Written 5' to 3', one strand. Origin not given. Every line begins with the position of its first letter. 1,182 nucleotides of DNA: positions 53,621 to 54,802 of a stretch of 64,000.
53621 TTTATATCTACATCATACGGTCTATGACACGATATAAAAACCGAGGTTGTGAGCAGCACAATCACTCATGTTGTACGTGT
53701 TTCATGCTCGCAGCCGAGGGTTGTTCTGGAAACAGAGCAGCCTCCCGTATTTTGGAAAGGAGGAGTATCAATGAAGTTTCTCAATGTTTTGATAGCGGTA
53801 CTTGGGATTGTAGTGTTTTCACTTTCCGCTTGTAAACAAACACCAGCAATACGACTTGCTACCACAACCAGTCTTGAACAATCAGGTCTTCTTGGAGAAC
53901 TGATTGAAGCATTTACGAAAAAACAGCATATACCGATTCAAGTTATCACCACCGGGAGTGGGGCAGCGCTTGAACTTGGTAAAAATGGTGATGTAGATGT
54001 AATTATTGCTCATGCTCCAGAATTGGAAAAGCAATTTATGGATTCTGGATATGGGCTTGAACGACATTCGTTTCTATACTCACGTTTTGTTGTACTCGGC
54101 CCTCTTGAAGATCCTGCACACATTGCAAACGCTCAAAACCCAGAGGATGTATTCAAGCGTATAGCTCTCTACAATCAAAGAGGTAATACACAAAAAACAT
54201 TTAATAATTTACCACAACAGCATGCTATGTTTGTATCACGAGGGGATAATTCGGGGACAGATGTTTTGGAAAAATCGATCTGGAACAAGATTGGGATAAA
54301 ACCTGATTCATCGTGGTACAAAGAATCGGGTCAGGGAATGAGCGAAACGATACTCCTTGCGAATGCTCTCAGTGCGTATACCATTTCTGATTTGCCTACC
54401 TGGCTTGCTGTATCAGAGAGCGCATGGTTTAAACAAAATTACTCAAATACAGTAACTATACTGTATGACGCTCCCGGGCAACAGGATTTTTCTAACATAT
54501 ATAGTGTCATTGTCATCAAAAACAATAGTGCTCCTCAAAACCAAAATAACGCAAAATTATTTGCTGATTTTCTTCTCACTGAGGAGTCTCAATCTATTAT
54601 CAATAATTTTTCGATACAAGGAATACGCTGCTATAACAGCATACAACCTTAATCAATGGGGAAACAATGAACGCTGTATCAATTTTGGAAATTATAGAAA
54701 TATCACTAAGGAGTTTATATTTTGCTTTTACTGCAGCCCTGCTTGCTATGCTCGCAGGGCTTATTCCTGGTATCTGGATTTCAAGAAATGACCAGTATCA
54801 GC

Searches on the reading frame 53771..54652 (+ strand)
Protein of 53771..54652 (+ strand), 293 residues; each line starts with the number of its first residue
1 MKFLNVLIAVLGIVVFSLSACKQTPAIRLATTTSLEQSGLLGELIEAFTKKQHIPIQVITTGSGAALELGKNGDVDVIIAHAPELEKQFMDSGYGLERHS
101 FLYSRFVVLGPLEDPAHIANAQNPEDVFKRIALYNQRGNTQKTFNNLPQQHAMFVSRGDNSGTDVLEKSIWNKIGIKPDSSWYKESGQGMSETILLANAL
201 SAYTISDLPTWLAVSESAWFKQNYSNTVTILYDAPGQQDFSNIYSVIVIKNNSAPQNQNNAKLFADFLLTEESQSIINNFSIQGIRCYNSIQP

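Call 7: search_protein_families(library=pfam, proteins=[window:53771-54652:+])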
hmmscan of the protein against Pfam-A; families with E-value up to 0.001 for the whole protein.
window:53771-54652:+ (293 aa): 5 families
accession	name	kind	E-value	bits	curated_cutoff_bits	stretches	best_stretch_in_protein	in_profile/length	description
PF12849.12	PBP_like_2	-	2.8e-32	113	27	1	28-272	9-267/267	PBP superfamily domain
PF13531.11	SBP_bac_11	-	1.1e-11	45.4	25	1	39-278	11-222/227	Bacterial extracellular solute-binding protein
PF03466.25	LysR_substrate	-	5.2e-05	23.2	28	1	26-129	7-103/209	LysR substrate binding domain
PF01547.30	SBP_bac_1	-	5.5e-05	23.7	26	0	221-274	246-306/307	Bacterial extracellular solute-binding protein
PF12727.12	PBP_like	-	0.00093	18.8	27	0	50-180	6-122/193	PBP superfamily domain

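Call 8: search_protein_families(library=ncbifam, proteins=[window:53771-54652:+])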
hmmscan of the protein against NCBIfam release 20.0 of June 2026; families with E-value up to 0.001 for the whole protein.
window:53771-54652:+ (293 aa): 2 families
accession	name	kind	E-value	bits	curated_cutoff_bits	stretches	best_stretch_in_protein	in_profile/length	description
NF041772.1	tung_bind_TupA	equivalog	9.1e-46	156.4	400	1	15-283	5-253/266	tungstate ABC transporter substrate-binding protein TupA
NF011620.1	PRK15046.1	equivalog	0.00023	20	310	0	19-83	19-85/334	2-aminoethylphosphonate ABC transporter substrate-binding protein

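Call 15: find_homologous_proteins(query=window:53771-54652:+, max_evalue=1e-20)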
Query window:53771-54652:+ (293 aa): 1402 proteins with E <= 1e-20 among 3282 candidates; the best 120 are listed.
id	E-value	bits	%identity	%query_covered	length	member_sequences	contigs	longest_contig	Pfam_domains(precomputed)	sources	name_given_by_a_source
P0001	8.4e-191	651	100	100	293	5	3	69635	PF13531.12,PF12849.13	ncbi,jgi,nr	ncbi:MAG TPA: substrate-binding domain-containing protein [Spirochaetales bacterium]|nr:substrate-bi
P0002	7.6e-171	585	90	100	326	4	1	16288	PF13531.12,PF01547.31,PF12849.13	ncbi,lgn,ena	-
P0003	7.0e-109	382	62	94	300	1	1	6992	PF13531.12,PF12849.13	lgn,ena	-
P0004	2.2e-108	380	58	99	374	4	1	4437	PF13531.12,PF12849.13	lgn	-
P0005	1.3e-71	260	88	47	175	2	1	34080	PF13531.12,PF12849.13,PF03466.26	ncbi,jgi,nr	ncbi:MAG TPA: substrate-binding domain-containing protein [Spirochaetia bacterium]|nr:substrate-bind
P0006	1.2e-68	250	47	92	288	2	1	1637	PF13531.12,PF12727.13,PF12849.13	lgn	-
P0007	1.6e-52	197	40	96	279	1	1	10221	PF13531.12,PF12849.13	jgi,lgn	-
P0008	5.1e-52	195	40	91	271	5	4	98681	PF13531.12,PF12849.13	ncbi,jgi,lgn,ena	ncbi:MAG: substrate-binding domain-containing protein [Rectinema sp.]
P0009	8.9e-52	195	41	89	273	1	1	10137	PF13531.12,PF12849.13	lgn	-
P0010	1.3e-51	194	40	98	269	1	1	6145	PF13531.12,PF12849.13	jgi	jgi:tungstate transport system substrate-binding protein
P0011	2.3e-51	193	39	97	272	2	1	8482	PF13531.12,PF12849.13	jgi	jgi:tungstate transport system substrate-binding protein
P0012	2.3e-51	193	41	89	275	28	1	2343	PF13531.12,PF12849.13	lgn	-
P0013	2.6e-51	193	40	90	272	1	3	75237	PF13531.12,PF12849.13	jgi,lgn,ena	jgi:tungstate transport system substrate-binding protein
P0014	4.7e-51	192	39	97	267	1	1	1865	PF13531.12,PF12727.13,PF12849.13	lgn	-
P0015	6.8e-51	192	38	98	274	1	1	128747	PF13531.12,PF12849.13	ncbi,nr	ncbi:MAG: substrate-binding domain-containing protein [Spirochaetes bacterium]|nr:substrate-binding 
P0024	3.2e-50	190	39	96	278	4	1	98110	PF12849.13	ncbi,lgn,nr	ncbi:MAG: substrate-binding domain-containing protein [Spirochaetales bacterium]|nr:substrate-bindin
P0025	3.7e-50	189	42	89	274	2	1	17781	PF13531.12,PF12849.13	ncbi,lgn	ncbi:MAG: substrate-binding domain-containing protein [Treponemataceae bacterium]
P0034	2.0e-49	187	40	90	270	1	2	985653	PF13531.12,PF12849.13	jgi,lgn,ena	jgi:tungstate transport system substrate-binding protein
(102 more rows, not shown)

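Call 17: find_encoding_contigs(protein=P0002, flank=6000, max_places=3)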
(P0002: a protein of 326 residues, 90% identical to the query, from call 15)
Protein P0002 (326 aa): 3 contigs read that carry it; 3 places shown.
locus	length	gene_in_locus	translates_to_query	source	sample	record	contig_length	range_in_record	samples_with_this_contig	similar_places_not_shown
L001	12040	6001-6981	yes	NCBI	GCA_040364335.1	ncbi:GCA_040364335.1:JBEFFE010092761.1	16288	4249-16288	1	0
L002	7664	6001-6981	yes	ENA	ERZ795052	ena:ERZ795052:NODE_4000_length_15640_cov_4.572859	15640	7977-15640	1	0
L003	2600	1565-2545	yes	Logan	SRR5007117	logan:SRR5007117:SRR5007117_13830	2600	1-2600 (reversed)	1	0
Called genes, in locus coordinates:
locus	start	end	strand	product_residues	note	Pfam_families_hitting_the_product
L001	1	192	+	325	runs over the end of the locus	PF02562:PhoH, PF13604:AAA_30, PF13245:AAA_19 (weak)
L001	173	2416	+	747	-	PF07697:7TMR-HDED, PF07698:7TM-7TMR_HD, PF01966:HD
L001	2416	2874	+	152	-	PF02130:YbeY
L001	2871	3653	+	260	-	PF00571:CBS (weak), PF03471:CorC_HlyC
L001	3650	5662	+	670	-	PF25062:ARM_TT21_N (faint), PF00515:TPR_1 (faint), PF13432:TPR_16 (weak), PF14559:TPR_19 (weak), PF12895:ANAPC3, PF14559:TPR_19 (weak), PF13432:TPR_16, PF14559:TPR_19 (weak), +11 more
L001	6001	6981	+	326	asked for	PF12849:PBP_like_2, PF13531:SBP_bac_11, PF01547:SBP_bac_1 (faint)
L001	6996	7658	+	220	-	PF00528:BPD_transp_1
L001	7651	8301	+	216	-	PF00005:ABC_tran, PF13304:AAA_21 (faint)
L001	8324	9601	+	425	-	PF03453:MoeA_N, PF00994:MoCF_biosynth, PF03454:MoeA_C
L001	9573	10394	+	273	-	PF04055:Radical_SAM, PF13353:Fer4_12 (weak), PF06463:Mob_synth_C (weak)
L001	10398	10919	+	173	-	PF01967:MoaC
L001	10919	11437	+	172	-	PF03473:MOSC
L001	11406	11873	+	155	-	PF00994:MoCF_biosynth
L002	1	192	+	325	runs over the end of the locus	PF02562:PhoH, PF13604:AAA_30, PF13245:AAA_19 (weak)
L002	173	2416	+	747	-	PF07697:7TMR-HDED, PF07698:7TM-7TMR_HD, PF01966:HD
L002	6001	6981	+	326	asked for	PF12849:PBP_like_2, PF13531:SBP_bac_11, PF01547:SBP_bac_1 (faint)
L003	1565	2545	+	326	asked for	PF12849:PBP_like_2, PF13531:SBP_bac_11, PF01547:SBP_bac_1 (faint)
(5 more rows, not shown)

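Call 18: find_encoding_contigs(protein=P0003, flank=6000, max_places=3)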
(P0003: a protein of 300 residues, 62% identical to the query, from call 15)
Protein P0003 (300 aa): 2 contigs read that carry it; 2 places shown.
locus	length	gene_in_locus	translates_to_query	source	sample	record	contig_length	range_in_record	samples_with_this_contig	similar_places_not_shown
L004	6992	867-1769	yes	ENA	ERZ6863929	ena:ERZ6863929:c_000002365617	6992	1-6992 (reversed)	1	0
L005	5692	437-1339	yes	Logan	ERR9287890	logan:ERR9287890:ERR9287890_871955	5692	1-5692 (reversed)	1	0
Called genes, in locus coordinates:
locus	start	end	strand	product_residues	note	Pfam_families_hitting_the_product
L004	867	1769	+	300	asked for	PF12849:PBP_like_2, PF13531:SBP_bac_11 (faint)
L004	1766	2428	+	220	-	PF00528:BPD_transp_1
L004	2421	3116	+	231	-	PF00005:ABC_tran, PF13304:AAA_21 (faint)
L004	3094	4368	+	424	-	PF03453:MoeA_N, PF00994:MoCF_biosynth, PF03454:MoeA_C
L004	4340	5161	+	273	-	PF04055:Radical_SAM, PF13353:Fer4_12 (weak), PF06463:Mob_synth_C (weak)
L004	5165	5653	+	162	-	PF01967:MoaC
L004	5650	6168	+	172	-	PF03473:MOSC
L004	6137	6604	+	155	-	PF00994:MoCF_biosynth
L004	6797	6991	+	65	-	?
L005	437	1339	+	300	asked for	PF12849:PBP_like_2, PF13531:SBP_bac_11 (faint)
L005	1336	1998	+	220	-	PF00528:BPD_transp_1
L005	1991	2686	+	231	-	PF00005:ABC_tran, PF13304:AAA_21 (faint)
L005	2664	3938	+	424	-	PF03453:MoeA_N, PF00994:MoCF_biosynth, PF03454:MoeA_C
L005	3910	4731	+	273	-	PF04055:Radical_SAM, PF13353:Fer4_12 (weak), PF06463:Mob_synth_C (weak)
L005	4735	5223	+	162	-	PF01967:MoaC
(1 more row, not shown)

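Call 19: find_encoding_contigs(protein=P0004, flank=6000, max_places=3)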
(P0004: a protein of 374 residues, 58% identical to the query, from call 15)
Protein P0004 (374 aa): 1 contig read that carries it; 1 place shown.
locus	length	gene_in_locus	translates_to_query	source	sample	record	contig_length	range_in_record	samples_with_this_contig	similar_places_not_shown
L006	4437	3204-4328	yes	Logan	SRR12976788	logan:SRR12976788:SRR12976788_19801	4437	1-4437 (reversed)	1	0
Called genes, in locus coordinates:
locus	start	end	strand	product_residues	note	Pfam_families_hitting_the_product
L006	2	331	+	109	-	?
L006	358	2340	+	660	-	PF25062:ARM_TT21_N (faint), PF00515:TPR_1 (faint), PF07719:TPR_2 (faint), PF13432:TPR_16 (weak), PF14559:TPR_19, PF12895:ANAPC3, PF13432:TPR_16, PF14559:TPR_19 (weak), +8 more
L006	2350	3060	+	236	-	PF13489:Methyltransf_23, PF13847:Methyltransf_31 (weak), PF08241:Methyltransf_11, PF08242:Methyltransf_12 (weak), PF13649:Methyltransf_25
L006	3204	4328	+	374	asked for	PF12849:PBP_like_2, PF13531:SBP_bac_11 (weak)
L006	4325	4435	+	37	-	?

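Call 20: find_related_loci(query=A1, collection=genome_contigs, flank=3000)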
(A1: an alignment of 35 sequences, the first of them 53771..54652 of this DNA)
Query A1 (293 aa) in genome_contigs; peptide patterns used: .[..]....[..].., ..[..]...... (x = any residue, [..] = any of these).
600 stretches matched a pattern (row limit reached: there are more); 598 encode a relative of the query (tblastn E <= 1e-3); the best 80 are kept; 80 distinct loci.
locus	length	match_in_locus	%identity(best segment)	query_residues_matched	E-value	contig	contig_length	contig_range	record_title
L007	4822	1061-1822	40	1-280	2e-63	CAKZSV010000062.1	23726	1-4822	MAG: uncultured bacterium isolate N1_Bin_METABAT__35_1 genome assembly, contig: c_000001382274, whole genome shotgun seq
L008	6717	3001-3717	40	25-288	8e-61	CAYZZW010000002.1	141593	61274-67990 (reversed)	MAG TPA_asm: uncultured Treponemataceae bacterium isolate SRP220891_co1_306 genome assembly, contig: NODE_144_length_141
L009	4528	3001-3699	41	27-284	6e-60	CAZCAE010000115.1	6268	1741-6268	MAG TPA_asm: uncultured Spirochaeta sp. isolate SRP141376_co3_416 genome assembly, contig: NODE_32680_length_6268_cov_5.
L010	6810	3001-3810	38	3-290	4e-59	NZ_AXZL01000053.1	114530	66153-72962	Shewanella decolorationis S12 Contig53, whole genome shotgun sequence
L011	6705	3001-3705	39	25-284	1e-58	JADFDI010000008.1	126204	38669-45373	MAG: Spirochaetes bacterium isolate QR_Bin.15 NODE_8_length_126204_cov_71.3407, whole genome shotgun sequence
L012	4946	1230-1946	40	27-288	6e-58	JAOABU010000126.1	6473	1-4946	MAG: Spirochaetes bacterium isolate SKW186 k141_907751, whole genome shotgun sequence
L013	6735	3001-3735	38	19-288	9e-57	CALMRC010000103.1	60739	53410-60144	MAG TPA_asm: uncultured Spirochaetes bacterium isolate SRR6284162_bin.1_CONCOCT_v1.1_MAG genome assembly, contig: ERZ795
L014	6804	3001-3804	37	1-290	2e-56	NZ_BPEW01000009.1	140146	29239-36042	Shewanella sp. c952 sequence009, whole genome shotgun sequence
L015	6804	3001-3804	37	1-290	1e-56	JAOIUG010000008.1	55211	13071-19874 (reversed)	Shewanella sp. isolate AM-377-N06 AM-377-N06_NODE_9, whole genome shotgun sequence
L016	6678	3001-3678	39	27-280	4e-56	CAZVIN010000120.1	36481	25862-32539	MAG TPA_asm: uncultured Eubacteriales bacterium isolate SRP231805_co4_39 genome assembly, contig: k141_294025, whole gen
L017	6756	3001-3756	36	6-282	6e-56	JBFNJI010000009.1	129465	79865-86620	MAG: Candidatus Thiodiazotropha sp. isolate ctebehawaiim21_SYM1 c_000000000024, whole genome shotgun sequence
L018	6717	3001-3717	38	27-290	3e-55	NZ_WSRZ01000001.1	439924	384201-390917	Shewanella litoralis strain JCM 32306 NODE_1_length_439924_cov_99.408077, whole genome shotgun sequence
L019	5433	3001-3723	37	23-288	3e-55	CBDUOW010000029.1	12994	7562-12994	MAG TPA_asm: uncultured Gammaproteobacteria bacterium isolate SRR22808129_concoct_108 genome assembly, contig: ERZ250434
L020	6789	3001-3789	36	4-290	5e-55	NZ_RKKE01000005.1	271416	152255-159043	Shewanella frigidimarina strain KCTC 23109 ctg_5, whole genome shotgun sequence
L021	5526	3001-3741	36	13-284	6e-55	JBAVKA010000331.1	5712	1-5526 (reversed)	MAG: Gammaproteobacteria bacterium isolate MFD05464_ilm_asm_bin16 k127_230215, whole genome shotgun sequence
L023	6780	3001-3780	36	2-283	1e-54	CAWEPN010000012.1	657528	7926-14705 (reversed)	MAG: uncultured delta proteobacterium isolate MFD02159.bin.1.87 genome assembly, contig: contig_3655, whole genome shotg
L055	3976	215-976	36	6-284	8e-51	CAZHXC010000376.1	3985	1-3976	MAG TPA_asm: uncultured Spirochaetales bacterium isolate SRP141376_co1_212 genome assembly, contig: NODE_35275_length_39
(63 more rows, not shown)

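Call 24: find_related_loci(query=window:53771-54652:+, collection=metagenome_contigs, flank=2500)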
Query window:53771-54652:+ (293 aa) in metagenome_contigs; peptide patterns used: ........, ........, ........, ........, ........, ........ (x = any residue, [..] = any of these).
245 stretches matched a pattern, but none encodes a relative of the query by tblastn (E <= 1e-3).

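Call 27: find_encoding_contigs(protein=P0006, flank=3000, max_places=3)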
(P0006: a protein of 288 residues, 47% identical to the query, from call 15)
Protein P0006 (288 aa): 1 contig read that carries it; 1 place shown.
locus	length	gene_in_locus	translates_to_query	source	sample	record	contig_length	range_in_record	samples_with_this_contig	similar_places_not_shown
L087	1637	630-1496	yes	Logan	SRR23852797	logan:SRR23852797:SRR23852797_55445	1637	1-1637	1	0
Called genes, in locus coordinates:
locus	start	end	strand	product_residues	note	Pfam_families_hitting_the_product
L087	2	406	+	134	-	?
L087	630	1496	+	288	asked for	PF12849:PBP_like_2, PF13531:SBP_bac_11, PF12727:PBP_like (weak)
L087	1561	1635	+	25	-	?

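Call 28: find_encoding_contigs(protein=P0005, flank=3000, max_places=3)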
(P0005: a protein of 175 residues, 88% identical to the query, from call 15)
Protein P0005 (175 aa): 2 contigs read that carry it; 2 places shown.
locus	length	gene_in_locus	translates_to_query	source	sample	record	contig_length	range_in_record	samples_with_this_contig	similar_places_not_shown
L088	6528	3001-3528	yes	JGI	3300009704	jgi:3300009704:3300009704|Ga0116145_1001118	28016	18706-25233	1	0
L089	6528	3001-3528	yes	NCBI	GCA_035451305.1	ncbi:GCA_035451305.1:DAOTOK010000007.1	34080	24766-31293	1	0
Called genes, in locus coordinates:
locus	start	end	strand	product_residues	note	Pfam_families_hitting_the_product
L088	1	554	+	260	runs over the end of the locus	PF00571:CBS (weak), PF03471:CorC_HlyC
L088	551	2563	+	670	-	PF25062:ARM_TT21_N (faint), PF00515:TPR_1 (faint), PF13432:TPR_16 (weak), PF14559:TPR_19 (weak), PF12895:ANAPC3, PF14559:TPR_19 (weak), PF13432:TPR_16, PF14559:TPR_19 (weak), +11 more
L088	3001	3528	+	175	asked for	PF03466:LysR_substrate (faint), PF12849:PBP_like_2, PF13531:SBP_bac_11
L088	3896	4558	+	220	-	PF00528:BPD_transp_1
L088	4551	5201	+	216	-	PF00005:ABC_tran, PF13304:AAA_21 (faint)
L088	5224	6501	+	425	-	PF03453:MoeA_N, PF00994:MoCF_biosynth, PF03454:MoeA_C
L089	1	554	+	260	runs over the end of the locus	PF00571:CBS (weak), PF03471:CorC_HlyC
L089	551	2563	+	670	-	PF25062:ARM_TT21_N (faint), PF00515:TPR_1 (faint), PF13432:TPR_16 (weak), PF14559:TPR_19 (weak), PF12895:ANAPC3, PF14559:TPR_19 (weak), PF13432:TPR_16, PF14559:TPR_19 (weak), +9 more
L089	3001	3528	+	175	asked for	PF03466:LysR_substrate (faint), PF12849:PBP_like_2, PF13531:SBP_bac_11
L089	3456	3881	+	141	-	PF12849:PBP_like_2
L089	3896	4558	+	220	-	PF00528:BPD_transp_1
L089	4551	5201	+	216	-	PF00005:ABC_tran, PF13304:AAA_21 (faint)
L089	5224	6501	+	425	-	PF03453:MoeA_N, PF00994:MoCF_biosynth, PF03454:MoeA_C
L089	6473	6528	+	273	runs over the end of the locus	PF04055:Radical_SAM, PF13353:Fer4_12 (weak), PF06463:Mob_synth_C (weak)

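Call 29: find_encoding_contigs(protein=P0001, flank=1000, max_places=4)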
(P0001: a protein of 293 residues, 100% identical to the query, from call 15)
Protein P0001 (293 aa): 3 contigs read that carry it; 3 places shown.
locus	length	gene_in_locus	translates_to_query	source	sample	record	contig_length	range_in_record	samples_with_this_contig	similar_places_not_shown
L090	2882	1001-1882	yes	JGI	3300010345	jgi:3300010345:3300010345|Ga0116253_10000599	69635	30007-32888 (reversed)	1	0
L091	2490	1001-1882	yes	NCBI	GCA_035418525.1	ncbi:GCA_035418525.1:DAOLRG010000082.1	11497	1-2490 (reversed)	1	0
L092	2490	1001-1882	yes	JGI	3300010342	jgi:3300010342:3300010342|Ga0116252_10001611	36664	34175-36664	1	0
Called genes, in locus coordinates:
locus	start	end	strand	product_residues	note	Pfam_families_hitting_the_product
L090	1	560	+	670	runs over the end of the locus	PF25062:ARM_TT21_N (faint), PF00515:TPR_1 (faint), PF13432:TPR_16 (weak), PF14559:TPR_19 (weak), PF12895:ANAPC3, PF14559:TPR_19 (weak), PF13432:TPR_16, PF14559:TPR_19 (weak), +11 more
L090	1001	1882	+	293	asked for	PF12849:PBP_like_2, PF13531:SBP_bac_11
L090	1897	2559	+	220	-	PF00528:BPD_transp_1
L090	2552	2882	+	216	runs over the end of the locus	PF00005:ABC_tran, PF13304:AAA_21 (faint)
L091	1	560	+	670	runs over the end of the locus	PF25062:ARM_TT21_N (faint), PF00515:TPR_1 (faint), PF13432:TPR_16 (weak), PF14559:TPR_19 (weak), PF12895:ANAPC3, PF14559:TPR_19 (weak), PF13432:TPR_16, PF14559:TPR_19 (weak), +11 more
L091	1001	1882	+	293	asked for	PF12849:PBP_like_2, PF13531:SBP_bac_11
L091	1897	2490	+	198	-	PF00528:BPD_transp_1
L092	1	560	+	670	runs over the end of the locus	PF25062:ARM_TT21_N (faint), PF00515:TPR_1 (faint), PF13432:TPR_16 (weak), PF14559:TPR_19 (weak), PF12895:ANAPC3, PF14559:TPR_19 (weak), PF13432:TPR_16, PF14559:TPR_19 (weak), +11 more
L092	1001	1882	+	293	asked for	PF12849:PBP_like_2, PF13531:SBP_bac_11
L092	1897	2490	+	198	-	?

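Call 35: search_protein_families(library=pfam, proteins=[L008:1109-2767:+, L008:5088-6311:+])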
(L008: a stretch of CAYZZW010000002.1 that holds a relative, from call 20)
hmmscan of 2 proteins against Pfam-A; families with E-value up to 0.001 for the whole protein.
L008:1109-2767:+ (552 aa): 1 family
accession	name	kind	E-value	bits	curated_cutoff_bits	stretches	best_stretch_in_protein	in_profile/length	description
PF00171.27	Aldedh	-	3.4e-97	326.3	23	1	64-518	9-449/461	Aldehyde dehydrogenase family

L008:5088-6311:+ (407 aa): 3 families
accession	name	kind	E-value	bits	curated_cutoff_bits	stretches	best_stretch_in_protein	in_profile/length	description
PF00994.29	MoCF_biosynth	-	7.6e-37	126.6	26.6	1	183-319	1-142/144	Probable molybdopterin binding domain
PF03453.22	MoeA_N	-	5e-32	111.2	30.8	1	8-170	3-160/160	MoeA N-terminal region (domain I and II)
PF03454.20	MoeA_C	-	1.1e-11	45.2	22.1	1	333-403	1-70/72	MoeA C-terminal region (domain IV)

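Call 38: search_solved_structures(query=window:53771-54652:+, max_evalue=0.001, show_alignments=2)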
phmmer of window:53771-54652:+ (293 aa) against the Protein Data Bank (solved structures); distinct sequences matched with E-value up to 0.001: 5.
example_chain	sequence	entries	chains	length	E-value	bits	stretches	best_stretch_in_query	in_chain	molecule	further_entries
3muq_A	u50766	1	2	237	1.3e-43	153.1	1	26-281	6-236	uncharacterized conserved protein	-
3lr1_A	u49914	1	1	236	8.9e-40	140.5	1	27-277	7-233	Tungstate ABC transporter, periplasmic tungstate-binding protein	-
5my5_A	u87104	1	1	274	1.8e-39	139.4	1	23-286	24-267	ABC transporter periplasmic substrate-binding protein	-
3kn3_A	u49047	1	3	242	1.1e-34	123.8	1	26-281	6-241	PUTATIVE PERIPLASMIC PROTEIN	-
3cvg_A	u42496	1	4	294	3.4e-12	50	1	33-289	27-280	Putative metal binding protein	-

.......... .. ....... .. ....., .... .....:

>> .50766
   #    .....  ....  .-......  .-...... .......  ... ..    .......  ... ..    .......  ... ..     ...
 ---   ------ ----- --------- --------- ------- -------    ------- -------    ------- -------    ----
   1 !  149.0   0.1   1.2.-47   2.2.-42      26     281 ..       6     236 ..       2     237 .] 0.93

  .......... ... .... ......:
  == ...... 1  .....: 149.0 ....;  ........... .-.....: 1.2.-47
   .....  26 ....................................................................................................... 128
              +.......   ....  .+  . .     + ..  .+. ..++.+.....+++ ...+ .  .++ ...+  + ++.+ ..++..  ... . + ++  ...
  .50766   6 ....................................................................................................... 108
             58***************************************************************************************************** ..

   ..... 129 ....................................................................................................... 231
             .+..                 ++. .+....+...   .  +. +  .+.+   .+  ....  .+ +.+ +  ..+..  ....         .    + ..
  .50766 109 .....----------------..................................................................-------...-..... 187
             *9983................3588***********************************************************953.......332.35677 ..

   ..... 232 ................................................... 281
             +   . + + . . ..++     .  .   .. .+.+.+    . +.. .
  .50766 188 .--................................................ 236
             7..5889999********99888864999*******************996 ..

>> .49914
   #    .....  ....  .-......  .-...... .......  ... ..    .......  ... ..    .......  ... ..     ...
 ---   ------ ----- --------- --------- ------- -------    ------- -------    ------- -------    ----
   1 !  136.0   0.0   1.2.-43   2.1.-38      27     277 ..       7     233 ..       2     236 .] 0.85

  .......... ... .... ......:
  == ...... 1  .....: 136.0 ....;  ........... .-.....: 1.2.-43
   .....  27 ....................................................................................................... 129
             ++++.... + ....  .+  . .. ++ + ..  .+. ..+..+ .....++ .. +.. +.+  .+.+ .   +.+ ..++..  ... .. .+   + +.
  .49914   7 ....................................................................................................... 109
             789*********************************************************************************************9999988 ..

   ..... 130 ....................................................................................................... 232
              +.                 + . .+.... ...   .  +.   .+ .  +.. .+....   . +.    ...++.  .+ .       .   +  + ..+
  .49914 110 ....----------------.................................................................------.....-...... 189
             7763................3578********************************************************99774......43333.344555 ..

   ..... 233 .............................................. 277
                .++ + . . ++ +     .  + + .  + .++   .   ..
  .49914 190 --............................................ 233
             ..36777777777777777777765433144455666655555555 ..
